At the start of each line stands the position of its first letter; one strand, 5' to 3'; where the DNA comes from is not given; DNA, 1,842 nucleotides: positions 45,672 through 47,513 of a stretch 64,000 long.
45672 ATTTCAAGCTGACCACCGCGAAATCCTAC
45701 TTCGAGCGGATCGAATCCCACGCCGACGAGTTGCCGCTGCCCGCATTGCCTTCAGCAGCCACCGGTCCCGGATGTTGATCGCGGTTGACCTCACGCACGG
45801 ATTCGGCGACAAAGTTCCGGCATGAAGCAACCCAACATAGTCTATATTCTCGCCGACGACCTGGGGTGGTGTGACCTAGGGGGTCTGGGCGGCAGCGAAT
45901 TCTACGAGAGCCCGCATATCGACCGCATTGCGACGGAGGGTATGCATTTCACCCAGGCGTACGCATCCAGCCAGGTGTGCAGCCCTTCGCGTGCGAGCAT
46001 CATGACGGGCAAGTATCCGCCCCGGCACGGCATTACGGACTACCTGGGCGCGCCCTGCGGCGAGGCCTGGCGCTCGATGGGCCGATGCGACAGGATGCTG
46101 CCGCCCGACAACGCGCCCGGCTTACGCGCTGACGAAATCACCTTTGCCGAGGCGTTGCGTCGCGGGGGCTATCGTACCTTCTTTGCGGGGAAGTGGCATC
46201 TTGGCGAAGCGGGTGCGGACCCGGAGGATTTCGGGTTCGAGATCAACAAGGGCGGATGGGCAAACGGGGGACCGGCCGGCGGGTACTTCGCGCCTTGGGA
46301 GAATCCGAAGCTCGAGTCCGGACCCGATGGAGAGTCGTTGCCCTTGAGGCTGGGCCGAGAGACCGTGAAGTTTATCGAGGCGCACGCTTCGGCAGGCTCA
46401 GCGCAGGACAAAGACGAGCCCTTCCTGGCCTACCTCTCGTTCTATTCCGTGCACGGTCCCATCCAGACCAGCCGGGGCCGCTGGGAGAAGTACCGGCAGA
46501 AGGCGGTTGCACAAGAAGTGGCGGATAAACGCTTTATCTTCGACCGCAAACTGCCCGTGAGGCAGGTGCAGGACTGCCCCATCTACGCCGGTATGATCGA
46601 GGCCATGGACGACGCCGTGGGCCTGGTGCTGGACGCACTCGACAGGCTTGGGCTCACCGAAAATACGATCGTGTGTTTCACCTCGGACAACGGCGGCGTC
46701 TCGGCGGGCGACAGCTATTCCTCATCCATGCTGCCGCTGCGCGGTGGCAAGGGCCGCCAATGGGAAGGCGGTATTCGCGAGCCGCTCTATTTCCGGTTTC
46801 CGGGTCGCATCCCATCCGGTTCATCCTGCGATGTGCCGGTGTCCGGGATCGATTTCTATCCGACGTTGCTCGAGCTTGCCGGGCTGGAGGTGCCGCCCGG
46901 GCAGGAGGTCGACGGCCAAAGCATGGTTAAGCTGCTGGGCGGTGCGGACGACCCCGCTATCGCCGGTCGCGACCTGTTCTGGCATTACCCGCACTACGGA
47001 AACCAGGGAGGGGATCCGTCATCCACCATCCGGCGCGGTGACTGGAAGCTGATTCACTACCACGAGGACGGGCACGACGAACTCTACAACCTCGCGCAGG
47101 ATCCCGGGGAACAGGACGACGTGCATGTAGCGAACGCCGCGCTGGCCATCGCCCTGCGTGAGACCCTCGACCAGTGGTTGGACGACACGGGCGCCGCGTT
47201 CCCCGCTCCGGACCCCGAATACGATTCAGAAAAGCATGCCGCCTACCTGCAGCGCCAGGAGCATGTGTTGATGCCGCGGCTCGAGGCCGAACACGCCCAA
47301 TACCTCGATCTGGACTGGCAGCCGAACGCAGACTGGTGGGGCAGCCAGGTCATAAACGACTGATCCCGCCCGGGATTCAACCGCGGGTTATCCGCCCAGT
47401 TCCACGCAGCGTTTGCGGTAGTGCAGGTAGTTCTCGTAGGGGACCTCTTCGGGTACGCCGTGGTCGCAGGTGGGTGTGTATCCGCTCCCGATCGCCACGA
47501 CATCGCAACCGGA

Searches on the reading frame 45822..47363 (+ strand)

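Call 90: search_protein_families(library=pfam, max_evalue=0.0001, proteins=[window:45822-47363:+])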
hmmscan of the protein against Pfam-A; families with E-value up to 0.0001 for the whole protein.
window:45822-47363:+ (513 aa): 3 families
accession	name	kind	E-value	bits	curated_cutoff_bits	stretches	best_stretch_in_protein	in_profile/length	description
PF00884.28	Sulfatase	-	3e-46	158.6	25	1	4-354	1-300/301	Sulfatase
PF16347.10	SGSH_C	-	6.9e-19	69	29.3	1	314-442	12-139/154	N-sulphoglucosamine sulphohydrolase, C-terminal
PF01663.27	Phosphodiest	-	2.2e-08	34.5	23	0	30-73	20-64/342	Type I phosphodiesterase / nucleotide pyrophosphatase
